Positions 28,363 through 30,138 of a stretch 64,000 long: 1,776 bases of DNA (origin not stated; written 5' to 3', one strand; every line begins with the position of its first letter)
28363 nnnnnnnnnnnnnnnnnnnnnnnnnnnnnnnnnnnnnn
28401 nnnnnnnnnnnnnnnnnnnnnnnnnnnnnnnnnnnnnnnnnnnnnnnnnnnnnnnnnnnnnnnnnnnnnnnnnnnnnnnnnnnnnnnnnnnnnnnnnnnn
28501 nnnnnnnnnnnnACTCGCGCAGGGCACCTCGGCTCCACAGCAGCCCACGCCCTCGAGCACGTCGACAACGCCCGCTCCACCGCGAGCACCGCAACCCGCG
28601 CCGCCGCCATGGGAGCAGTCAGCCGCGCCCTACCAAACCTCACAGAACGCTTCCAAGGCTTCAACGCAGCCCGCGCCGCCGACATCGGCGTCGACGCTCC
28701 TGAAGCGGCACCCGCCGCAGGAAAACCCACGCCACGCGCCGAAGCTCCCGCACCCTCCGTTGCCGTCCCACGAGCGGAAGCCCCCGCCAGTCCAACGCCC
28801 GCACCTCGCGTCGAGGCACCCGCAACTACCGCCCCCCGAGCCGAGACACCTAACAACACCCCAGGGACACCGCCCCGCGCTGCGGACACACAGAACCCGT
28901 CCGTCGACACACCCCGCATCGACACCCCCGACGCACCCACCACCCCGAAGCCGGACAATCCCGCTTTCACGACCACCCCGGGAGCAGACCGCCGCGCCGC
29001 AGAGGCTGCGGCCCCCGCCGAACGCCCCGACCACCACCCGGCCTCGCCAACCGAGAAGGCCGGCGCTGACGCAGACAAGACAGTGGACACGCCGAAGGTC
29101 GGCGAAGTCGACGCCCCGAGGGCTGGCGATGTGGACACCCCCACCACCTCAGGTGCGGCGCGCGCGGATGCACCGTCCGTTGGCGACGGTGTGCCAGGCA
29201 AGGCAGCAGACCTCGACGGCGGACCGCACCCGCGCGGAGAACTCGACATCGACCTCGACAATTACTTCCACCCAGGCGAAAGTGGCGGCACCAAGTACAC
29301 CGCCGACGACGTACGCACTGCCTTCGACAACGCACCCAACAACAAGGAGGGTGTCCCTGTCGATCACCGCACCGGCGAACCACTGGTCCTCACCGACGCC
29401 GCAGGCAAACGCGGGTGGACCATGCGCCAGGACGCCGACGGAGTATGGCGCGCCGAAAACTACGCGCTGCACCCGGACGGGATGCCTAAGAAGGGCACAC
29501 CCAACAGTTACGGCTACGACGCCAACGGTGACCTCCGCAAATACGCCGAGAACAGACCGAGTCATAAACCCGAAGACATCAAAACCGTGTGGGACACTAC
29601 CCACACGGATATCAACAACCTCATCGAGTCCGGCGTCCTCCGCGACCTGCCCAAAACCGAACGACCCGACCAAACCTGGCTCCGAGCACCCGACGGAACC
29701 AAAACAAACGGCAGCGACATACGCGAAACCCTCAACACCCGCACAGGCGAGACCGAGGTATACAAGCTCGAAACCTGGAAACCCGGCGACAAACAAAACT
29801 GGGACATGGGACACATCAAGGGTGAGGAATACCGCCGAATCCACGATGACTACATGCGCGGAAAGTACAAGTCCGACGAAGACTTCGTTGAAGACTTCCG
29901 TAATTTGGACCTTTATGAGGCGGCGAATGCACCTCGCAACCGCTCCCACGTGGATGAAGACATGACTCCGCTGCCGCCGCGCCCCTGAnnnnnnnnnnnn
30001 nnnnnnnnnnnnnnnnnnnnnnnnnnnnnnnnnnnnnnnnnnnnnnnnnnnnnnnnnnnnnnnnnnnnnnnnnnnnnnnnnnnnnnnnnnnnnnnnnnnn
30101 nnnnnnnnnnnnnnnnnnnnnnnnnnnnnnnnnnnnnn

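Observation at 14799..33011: ESX/T7SS locus coupled to a WXG100-preceded polymorphic nuclease toxin and immunity island - an actinobacterial analogue of T7SSb/LXG and esxEF-cpnT systems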

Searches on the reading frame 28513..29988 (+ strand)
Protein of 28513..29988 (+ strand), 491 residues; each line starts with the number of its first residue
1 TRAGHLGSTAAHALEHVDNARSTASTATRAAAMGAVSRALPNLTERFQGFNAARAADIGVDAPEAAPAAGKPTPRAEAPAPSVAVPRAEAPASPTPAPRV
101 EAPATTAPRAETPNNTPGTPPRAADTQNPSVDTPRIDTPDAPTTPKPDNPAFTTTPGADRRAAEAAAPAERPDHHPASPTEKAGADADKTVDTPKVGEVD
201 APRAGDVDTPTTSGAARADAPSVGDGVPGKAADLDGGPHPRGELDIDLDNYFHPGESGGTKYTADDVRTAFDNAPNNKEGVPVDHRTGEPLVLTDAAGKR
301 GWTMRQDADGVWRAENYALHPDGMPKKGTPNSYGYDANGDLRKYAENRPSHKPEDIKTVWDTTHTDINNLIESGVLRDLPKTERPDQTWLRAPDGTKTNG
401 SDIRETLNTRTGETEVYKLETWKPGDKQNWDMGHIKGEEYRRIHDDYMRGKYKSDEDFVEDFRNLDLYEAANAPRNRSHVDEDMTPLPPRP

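Call 11: search_protein_families(library=pfam, proteins=[window:28513-29988:+], max_evalue=5)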
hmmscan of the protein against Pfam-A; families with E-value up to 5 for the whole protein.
window:28513-29988:+ (491 aa): 1 family
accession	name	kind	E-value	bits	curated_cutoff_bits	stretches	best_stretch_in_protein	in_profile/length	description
PF14410.12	GH-E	-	3.9e-11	43.9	25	1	425-479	12-65/68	HNH/ENDO VII superfamily nuclease with conserved GHE residues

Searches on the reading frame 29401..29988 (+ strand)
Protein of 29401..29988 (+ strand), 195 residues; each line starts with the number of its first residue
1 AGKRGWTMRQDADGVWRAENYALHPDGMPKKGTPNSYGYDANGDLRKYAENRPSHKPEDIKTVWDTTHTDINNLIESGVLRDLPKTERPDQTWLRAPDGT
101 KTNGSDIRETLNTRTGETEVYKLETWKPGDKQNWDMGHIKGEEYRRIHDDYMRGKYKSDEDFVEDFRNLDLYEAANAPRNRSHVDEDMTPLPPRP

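Call 54: search_solved_structures(query=window:29401-29988:+, max_evalue=5, show_alignments=2)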
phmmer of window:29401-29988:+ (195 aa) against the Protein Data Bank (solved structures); distinct sequences matched with E-value up to 5: 6.
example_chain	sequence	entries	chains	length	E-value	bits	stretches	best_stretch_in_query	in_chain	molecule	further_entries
6d63_A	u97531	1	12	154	0.27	14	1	26-102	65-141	atzH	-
6bjt_A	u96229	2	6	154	0.39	13.5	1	26-102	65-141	DUF4440 domain-containing protein | AtzH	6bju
8r8a_A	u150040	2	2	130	0.96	12.2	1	80-135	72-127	Nigrin b-like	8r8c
3ug3_A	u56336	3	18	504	1.1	12.1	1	104-153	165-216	Alpha-L-arabinofuranosidase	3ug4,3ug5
4atw_A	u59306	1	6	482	1.1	12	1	104-153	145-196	ALPHA-L-ARABINOFURANOSIDASE DOMAIN PROTEIN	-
3s2c_A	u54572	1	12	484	1.1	12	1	104-153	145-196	Alpha-N-arabinofuranosidase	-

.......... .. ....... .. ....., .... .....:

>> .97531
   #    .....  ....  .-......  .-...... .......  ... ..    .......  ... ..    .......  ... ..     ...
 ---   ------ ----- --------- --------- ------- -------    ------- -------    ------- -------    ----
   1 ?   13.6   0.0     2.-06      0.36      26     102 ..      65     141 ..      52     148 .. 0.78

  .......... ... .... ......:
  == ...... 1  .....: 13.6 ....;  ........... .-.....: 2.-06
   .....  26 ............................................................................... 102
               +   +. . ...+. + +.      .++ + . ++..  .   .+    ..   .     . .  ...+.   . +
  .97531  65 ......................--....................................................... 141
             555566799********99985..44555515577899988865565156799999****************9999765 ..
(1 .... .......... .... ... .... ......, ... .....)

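Call 57: find_homologous_proteins(query=window:29410-29985:+, max_evalue=0.001)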
Query window:29410-29985:+ (192 aa): 15 proteins with E <= 0.001 among 62 candidates.
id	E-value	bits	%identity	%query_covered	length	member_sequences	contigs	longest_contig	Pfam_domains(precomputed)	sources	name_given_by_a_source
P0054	9.9e-120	416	92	100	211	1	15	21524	PF14410.13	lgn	-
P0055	7.7e-104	364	82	99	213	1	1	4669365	PF14410.13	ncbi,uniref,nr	ncbi:hypothetical protein TPB0596_44670 [Tsukamurella pulmonis]|uniref:GH-E family nuclease n=1 Tax=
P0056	1.3e-33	134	42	95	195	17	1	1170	PF14410.13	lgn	-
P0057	1.8e-30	124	40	90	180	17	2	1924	PF14410.13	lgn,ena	-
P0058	4.1e-29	120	39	95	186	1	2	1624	PF14410.13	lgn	-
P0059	2.7e-28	117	40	95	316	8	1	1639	PF14410.13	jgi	-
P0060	7.9e-28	116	39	83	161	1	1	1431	PF14410.13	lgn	-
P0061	1.4e-27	115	40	95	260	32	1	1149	PF14410.13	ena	-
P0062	1.8e-27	114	40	95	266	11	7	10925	PF14410.13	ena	-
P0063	3.1e-27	114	39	95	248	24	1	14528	PF14410.13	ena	-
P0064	7.2e-27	112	38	95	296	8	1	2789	PF14410.13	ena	-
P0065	9.3e-26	109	39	90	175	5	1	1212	PF14410.13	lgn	-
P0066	3.4e-20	91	40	72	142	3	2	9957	PF14410.13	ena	-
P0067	8.4e-18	83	34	95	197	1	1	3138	PF14410.13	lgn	-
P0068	1.5e-14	72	34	83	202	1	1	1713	PF14410.13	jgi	jgi:ribosomal protein S20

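Call 58: find_encoding_contigs(protein=P0055, flank=10000, max_places=2)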
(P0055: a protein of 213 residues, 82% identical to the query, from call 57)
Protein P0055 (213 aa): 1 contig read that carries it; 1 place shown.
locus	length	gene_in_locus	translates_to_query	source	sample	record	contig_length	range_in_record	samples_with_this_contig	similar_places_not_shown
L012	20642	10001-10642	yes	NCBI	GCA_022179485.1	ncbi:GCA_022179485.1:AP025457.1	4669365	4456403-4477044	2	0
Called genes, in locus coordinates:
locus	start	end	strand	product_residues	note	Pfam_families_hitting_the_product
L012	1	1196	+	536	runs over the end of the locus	-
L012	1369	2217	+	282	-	PF00378:ECH_1, PF16113:ECH_2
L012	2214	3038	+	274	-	PF00106:adh_short, PF08659:KR, PF13561:adh_short_C2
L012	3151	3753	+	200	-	PF00440:TetR_N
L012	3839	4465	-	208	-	PF00440:TetR_N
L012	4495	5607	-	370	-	PF00175:NAD_binding_1 (faint), PF00111:Fer2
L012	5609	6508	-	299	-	PF10118:Metal_hydrol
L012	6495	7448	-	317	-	PF12146:Hydrolase_4, PF00561:Abhydrolase_1, PF12697:Abhydrolase_6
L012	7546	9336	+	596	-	PF07969:Amidohydro_3, PF01979:Amidohydro_1 (weak), PF07969:Amidohydro_3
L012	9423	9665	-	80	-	-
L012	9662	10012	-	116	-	-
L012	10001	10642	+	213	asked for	PF14410:GH-E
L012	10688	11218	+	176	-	-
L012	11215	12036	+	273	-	-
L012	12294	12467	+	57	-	-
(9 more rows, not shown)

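Call 59: find_encoding_contigs(protein=P0054, flank=10000, max_places=3)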
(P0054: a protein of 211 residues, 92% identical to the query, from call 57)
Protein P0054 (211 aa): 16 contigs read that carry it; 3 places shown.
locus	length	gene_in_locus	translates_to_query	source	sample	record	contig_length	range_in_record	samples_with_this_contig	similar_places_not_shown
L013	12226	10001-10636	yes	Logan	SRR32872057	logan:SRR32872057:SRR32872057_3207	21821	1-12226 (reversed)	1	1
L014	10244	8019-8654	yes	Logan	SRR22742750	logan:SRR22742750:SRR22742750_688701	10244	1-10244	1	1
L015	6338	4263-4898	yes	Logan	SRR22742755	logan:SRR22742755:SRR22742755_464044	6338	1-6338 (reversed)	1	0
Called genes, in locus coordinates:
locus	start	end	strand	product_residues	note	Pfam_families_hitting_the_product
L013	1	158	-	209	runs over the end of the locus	-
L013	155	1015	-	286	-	PF00535:Glycos_transf_2, PF10111:Glyco_tranf_2_2 (weak), PF13641:Glyco_tranf_2_3, PF13632:Glyco_trans_2_3 (faint)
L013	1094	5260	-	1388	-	PF01580:FtsK_SpoIIIE, PF01935:DUF87 (faint), PF13191:AAA_16 (faint), PF13245:AAA_19 (faint), PF13401:AAA_22 (faint), PF01580:FtsK_SpoIIIE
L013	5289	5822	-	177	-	-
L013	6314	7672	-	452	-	PF08817:YukD, PF19053:EccD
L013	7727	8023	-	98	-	-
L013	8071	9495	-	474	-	PF13810:DUF4185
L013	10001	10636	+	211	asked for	PF14410:GH-E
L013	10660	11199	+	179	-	-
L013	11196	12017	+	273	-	-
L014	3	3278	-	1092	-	?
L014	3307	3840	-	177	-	-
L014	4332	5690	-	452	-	PF08817:YukD, PF19053:EccD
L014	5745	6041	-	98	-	-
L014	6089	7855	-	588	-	PF13810:DUF4185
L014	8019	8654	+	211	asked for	PF14410:GH-E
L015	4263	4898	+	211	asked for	PF14410:GH-E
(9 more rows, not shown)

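Call 64: find_encoding_contigs(protein=P0063, flank=6000, max_places=2)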
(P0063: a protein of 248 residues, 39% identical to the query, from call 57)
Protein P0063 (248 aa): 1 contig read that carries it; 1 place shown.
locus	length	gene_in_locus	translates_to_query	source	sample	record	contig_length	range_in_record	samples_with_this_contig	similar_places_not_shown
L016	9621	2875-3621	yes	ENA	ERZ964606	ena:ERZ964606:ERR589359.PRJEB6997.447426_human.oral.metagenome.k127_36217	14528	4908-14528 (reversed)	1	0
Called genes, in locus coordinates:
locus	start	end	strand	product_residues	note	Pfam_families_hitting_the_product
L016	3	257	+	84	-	?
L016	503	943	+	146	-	PF20117:DUF6507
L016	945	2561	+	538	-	-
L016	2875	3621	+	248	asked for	PF14410:GH-E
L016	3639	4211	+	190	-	-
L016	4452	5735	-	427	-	-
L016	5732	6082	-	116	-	PF20117:DUF6507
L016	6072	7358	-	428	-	-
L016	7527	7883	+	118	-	PF09951:Imm33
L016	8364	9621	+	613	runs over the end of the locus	PF01555:N6_N4_Mtase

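Call 65: find_encoding_contigs(protein=P0062, flank=6000, max_places=3)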
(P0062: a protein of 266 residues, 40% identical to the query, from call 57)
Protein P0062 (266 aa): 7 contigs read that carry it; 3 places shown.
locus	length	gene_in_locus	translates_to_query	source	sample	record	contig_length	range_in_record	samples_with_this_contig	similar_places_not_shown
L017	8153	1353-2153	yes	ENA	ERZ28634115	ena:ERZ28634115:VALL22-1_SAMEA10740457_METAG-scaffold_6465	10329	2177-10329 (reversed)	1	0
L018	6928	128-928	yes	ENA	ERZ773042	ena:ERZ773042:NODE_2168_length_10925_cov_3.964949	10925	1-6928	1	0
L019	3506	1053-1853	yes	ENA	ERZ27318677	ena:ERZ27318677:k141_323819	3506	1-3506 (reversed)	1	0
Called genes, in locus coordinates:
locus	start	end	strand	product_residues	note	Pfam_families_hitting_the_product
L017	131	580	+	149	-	PF19818:DUF6301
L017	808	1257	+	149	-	PF19818:DUF6301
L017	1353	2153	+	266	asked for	PF14410:GH-E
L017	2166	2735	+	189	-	-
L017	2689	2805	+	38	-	-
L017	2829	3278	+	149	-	PF19818:DUF6301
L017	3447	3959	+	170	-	PF19818:DUF6301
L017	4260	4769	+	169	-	PF22552:TY-Chap3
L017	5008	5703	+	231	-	-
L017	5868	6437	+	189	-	-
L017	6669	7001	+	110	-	-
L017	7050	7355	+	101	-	PF28026:ESAT6-like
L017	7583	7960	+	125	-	PF20117:DUF6507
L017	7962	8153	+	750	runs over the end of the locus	PF14410:GH-E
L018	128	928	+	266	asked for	PF14410:GH-E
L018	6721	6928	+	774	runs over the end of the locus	PF14410:GH-E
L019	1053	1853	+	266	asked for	PF14410:GH-E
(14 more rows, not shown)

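Call 85: predict_structure(alignment_id=A5)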
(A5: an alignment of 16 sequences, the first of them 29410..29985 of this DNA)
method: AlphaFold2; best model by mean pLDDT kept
length: 192 residues; sequences in the alignment: 16
mean_pLDDT: 66.8   pTM: 0.62
mean pLDDT of the five models: 66.8, 64.7, 64.3, 63.7, 60.6
residues with pLDDT >= 90: 32; 70-90: 58; 50-70: 54; < 50: 48
segments of 3 or more residues with pLDDT < 50: 1-9, 11-23, 134-140, 174-192
pLDDT, mean of each block of 10 residues (from residue 1): 43 42 60 67 64 73 89 93 93 78 88 89 75 52 60 70 64 46 30 36
secondary structure, 60 per line:
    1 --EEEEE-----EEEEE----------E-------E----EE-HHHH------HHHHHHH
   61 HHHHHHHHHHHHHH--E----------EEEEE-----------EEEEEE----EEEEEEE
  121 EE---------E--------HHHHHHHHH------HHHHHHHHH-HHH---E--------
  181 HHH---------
elements in order: E3-7 E13-17 H44-47 H54-74 E88-92 E104-109 E114-122 H141-149 H156-164

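Call 89: fold_search(model_id=the predicted structure, library=pdb)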
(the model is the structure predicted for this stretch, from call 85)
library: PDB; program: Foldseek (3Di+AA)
matches with E <= 10: 63; with E <= 0.001: 0
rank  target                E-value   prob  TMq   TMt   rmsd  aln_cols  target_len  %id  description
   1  8i9t_CC               1.2e+00  0.01  0.09  0.07  49.5       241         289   15  Cryo-EM structure of a Chaetomium thermophilum pre-60S ribosomal subunit - State Dbp10-1 (released 2023-05-17)
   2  9x25_C                1.9e+00  0.01  0.11  0.07  15.1       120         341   12  Target analog-bound type III-B Cmr complex of Archaeoglobus fulgidus (released 2025-12-10)
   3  1um0_A                2.3e+00  0.02  0.11  0.07  15.1       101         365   13  Crystal structure of chorismate synthase complexed with FMN (released 2004-06-01)
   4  2wua_B                2.5e+00  0.08  0.15  0.08  11.5        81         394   10  Structure of the peroxisomal 3-ketoacyl-CoA thiolase from Sunflower (released 2010-05-12)
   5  7nyo_AAA              2.8e+00  0.05  0.10  0.30  11.0        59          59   19  Mutant A541L of SH3 domain of JNK-interacting Protein 1 (JIP1) (released 2021-12-22)
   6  9epc_D                3.2e+00  0.07  0.15  0.05   9.0        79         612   10  Cryo-EM structure of the Plastid-encoded RNA polymerase from Sinapis alba (released 2025-06-18)
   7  3gw6_F                3.4e+00  0.01  0.11  0.09  22.1       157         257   13  Intramolecular Chaperone (released 2010-02-02)
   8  9hik                  4.7e+00  0.01  0.10  0.14  10.3        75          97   15  X-ray structure of Perm3, a circularly permuted mutant of the sweet protein MNEI (released 2025-04-02)
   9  6ywe_M                4.7e+00  0.01  0.11  0.11  24.4       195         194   12  The structure of the mitoribosome from Neurospora crassa in the P/E tRNA bound state (released 2020-11-11)
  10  1gcp_B                5.0e+00  0.07  0.10  0.26   6.6        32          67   16  CRYSTAL STRUCTURE OF VAV SH3 DOMAIN (released 2001-08-08)
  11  9y9c_OA               5.0e+00  0.01  0.11  0.11  11.1        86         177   13  Cryo-EM map of the in vitro reconstituted RAZR:GP77 complex with AlphaFold-predicted models fitted into the density. (released 2025-12-24)
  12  2yd2                  5.4e+00  0.02  0.11  0.11   7.0        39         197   15  Crystal structure of the N-terminal Ig1-2 module of Human Receptor Protein Tyrosine Phosphatase Sigma (released 2011-04-13)
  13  7kx9_A                5.4e+00  0.02  0.14  0.05  11.8        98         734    9  Cryo-EM structure of Ephydatia fluviatilis PiwiA-piRNA-target complex (released 2021-07-14)
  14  5n83_C                5.4e+00  0.01  0.09  0.09   9.6        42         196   17  Structure of the distal domain of mouse adenovirus 2 fibre, methylmercury chloride derivative (released 2018-03-14)
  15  5fty_B                5.4e+00  0.01  0.08  0.07  10.9        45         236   29  Structure of surface layer protein SbsC, domains 6-7 (monoclinic form) (released 2017-02-22)
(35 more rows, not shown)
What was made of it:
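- The GH-E structural model was poor (pLDDT 67) and its fold search was uninformative (calls 85, 89).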
